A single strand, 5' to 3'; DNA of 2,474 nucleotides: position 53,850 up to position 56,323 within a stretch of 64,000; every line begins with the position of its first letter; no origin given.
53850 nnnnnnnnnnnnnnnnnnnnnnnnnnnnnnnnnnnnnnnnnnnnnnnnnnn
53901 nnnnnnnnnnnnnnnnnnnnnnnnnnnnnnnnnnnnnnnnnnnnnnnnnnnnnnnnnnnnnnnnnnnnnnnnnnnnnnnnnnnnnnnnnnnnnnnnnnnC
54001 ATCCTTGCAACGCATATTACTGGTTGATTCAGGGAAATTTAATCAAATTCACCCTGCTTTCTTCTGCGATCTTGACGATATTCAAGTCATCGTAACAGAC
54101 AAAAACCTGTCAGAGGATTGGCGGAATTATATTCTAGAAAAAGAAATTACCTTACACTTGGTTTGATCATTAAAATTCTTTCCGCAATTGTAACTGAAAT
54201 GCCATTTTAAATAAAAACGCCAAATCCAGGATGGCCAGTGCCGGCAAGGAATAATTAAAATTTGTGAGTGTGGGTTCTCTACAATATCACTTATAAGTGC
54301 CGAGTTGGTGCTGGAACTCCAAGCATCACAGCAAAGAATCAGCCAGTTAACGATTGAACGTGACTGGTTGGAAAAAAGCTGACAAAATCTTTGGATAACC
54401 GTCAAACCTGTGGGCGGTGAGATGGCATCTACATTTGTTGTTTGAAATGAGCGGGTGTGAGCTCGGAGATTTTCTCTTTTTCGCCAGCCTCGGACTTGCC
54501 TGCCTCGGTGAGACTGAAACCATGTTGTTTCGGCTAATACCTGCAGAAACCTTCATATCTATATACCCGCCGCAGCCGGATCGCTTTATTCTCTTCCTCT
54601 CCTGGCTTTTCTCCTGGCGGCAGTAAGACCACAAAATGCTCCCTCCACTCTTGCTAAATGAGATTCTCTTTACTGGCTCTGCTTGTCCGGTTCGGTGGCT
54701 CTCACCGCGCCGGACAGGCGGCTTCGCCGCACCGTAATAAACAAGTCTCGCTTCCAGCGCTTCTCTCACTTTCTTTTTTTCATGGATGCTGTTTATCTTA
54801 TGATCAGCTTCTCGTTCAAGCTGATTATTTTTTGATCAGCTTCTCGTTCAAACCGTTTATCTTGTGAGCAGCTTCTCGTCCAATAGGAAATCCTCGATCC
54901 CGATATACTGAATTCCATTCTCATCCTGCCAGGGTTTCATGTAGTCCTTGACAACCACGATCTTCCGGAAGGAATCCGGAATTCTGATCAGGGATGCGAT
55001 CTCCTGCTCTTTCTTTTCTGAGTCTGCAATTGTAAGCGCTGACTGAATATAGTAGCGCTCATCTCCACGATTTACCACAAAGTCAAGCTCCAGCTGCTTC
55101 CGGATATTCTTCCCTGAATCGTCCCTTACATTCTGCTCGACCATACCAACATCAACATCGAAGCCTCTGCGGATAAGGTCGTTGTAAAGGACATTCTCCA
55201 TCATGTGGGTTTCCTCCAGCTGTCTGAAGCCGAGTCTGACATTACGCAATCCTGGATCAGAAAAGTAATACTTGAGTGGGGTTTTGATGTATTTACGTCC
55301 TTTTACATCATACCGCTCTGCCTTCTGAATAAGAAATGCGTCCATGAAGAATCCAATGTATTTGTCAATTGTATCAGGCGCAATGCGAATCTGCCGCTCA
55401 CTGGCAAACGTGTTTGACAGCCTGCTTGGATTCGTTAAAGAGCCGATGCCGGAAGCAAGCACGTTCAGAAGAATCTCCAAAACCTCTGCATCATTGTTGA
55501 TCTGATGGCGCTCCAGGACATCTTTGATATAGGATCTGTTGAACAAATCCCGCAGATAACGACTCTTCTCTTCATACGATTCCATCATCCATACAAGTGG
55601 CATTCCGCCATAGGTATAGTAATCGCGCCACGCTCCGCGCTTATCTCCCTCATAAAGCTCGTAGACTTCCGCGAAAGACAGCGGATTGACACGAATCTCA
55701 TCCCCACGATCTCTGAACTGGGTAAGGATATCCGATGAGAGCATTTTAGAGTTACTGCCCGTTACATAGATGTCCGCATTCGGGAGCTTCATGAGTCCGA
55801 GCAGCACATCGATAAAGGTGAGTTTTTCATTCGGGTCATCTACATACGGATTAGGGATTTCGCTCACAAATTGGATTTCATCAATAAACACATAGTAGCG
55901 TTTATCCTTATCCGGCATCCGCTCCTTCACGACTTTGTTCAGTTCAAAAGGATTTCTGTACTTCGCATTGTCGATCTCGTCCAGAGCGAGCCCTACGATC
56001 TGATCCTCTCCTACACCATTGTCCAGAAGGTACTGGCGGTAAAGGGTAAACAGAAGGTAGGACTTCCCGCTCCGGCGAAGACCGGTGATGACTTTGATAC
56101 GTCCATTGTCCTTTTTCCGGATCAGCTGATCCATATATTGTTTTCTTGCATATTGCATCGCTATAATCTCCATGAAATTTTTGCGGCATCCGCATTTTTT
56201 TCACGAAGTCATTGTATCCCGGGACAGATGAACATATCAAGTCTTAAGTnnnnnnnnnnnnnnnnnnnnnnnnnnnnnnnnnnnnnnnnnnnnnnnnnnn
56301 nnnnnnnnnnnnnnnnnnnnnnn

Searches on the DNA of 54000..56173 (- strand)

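Call 45: search_rna_families(source=window, start=54000, end=55000, threshold=evalue, max_evalue=10)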
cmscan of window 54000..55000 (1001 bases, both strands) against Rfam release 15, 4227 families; matches with E-value up to 10: 3.
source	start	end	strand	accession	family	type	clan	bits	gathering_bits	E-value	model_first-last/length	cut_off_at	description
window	54681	54719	+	RF03606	mir-2071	Gene; miRNA;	-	18.2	100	0.44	1-74/74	no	mir-2071 microRNA precursor family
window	54916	54976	-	RF02211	ZFAT-AS1_1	Gene; lncRNA;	-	16.5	80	1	1-79/79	no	ZFAT antisense RNA 1 conserved region 1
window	54540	54609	-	RF02133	HOXB13-AS1_2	Gene; lncRNA;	-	14.2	40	1.6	1-81/81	no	HOXB13 antisense RNA 1 conserved region 2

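Call 58: search_rna_families(sources=[L117, L118, L123], threshold=gathering)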
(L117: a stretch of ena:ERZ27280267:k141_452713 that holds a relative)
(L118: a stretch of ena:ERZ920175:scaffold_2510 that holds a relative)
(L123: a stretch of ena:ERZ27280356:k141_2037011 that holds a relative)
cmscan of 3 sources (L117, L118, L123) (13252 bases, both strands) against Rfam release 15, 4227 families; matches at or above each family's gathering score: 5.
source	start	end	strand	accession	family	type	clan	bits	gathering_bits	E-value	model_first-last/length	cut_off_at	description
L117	3596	3761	-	RF02001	group-II-D1D4-3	Intron;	CL00102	120.3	32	8.1e-25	1-170/170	no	Group II catalytic intron D1-D4-3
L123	3504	3668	-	RF02001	group-II-D1D4-3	Intron;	CL00102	113.1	32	4.6e-23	2-170/170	5'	Group II catalytic intron D1-D4-3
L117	3501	3580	-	RF01998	group-II-D1D4-1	Intron;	CL00102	45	35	1.4e-05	1-84/84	no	Group II catalytic intron D1-D4-1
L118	3184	3263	-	RF01998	group-II-D1D4-1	Intron;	CL00102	45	35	1.4e-05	1-84/84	no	Group II catalytic intron D1-D4-1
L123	3409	3488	-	RF01998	group-II-D1D4-1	Intron;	CL00102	43.3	35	3.5e-05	1-84/84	no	Group II catalytic intron D1-D4-1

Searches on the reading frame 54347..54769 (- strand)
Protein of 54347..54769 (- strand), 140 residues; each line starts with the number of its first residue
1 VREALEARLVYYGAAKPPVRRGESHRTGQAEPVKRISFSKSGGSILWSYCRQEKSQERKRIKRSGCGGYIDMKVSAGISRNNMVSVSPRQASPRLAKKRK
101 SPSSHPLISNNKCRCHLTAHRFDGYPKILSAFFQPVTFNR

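Call 7: search_protein_families(library=pfam, proteins=[window:54347-54769:-], max_evalue=0.01)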
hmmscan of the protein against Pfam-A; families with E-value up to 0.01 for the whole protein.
window:54347-54769:- (140 aa): 0 families

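Call 76: search_protein_representatives(protein=window:54347-54769:-)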
Query: 140 residues. Proteins with E-value up to 0.001 (for the whole library): 5; up to 1e-10: 1; up to 1e-30: 1. The best 5 are listed.
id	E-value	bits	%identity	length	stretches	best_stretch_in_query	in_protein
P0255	2.5e-88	309.7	99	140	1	1-140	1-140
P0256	4.6e-06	43.4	67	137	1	85-126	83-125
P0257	9.9e-06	42.3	65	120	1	84-126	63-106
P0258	1.0e-05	42.3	57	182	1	82-127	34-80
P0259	4.8e-04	36.8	43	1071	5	107-136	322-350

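Call 78: find_encoding_contigs(protein=P0258, flank=5000, max_places=5)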
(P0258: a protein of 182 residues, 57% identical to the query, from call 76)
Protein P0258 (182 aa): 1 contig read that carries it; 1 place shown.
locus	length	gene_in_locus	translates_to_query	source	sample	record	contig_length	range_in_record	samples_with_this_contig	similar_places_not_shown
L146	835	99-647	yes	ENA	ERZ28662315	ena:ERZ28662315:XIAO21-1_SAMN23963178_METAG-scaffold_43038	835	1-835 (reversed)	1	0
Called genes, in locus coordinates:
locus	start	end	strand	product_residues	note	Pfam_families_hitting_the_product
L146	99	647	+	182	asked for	PF14659:Phage_int_SAM_3 (weak)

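Call 79: find_encoding_contigs(protein=P0257, flank=5000, max_places=5)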
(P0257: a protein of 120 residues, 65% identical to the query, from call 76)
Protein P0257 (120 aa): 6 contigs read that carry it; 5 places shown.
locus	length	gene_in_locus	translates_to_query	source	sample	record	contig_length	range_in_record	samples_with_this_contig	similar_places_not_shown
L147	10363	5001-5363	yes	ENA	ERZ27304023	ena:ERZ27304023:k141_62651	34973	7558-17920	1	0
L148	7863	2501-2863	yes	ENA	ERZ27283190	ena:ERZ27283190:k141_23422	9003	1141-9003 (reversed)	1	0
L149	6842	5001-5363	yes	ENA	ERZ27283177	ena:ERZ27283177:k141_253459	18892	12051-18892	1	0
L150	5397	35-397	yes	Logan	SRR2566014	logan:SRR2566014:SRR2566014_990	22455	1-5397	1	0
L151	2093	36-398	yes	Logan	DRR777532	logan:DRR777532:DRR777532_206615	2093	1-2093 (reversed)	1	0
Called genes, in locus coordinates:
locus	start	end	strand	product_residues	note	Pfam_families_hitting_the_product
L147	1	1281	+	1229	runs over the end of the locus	PF09479:Flg_new (weak)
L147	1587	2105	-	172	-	-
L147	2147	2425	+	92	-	PF18956:DUF5699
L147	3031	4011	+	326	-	PF10543:ORF6N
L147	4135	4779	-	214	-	PF06782:UPF0236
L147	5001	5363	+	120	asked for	-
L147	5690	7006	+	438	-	PF13173:AAA_14, PF13635:DUF4143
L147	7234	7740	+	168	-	PF01048:PNP_UDP_1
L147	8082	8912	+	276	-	PF13411:MerR_1, PF13443:HTH_26 (faint), PF00376:MerR, PF12844:HTH_19 (weak), PF01381:HTH_3, PF07883:Cupin_2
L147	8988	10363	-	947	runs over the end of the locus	PF00551:Formyl_trans_N, PF02629:CoA_binding, PF13380:CoA_binding_2, PF13607:Succ_CoA_lig, PF13549:ATP-grasp_5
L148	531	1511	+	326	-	PF10543:ORF6N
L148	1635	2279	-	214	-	PF06782:UPF0236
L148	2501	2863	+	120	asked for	-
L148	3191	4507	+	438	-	PF13173:AAA_14, PF13635:DUF4143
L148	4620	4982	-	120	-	-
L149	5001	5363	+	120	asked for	-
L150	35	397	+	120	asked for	-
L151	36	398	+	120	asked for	-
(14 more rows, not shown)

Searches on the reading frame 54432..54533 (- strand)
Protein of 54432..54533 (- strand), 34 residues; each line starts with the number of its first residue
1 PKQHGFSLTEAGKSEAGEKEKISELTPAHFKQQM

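Call 82: search_protein_families(library=pfam, proteins=[window:54432-54533:-], max_evalue=1)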
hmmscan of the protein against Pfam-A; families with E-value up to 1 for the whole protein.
seq(34 aa): 0 families
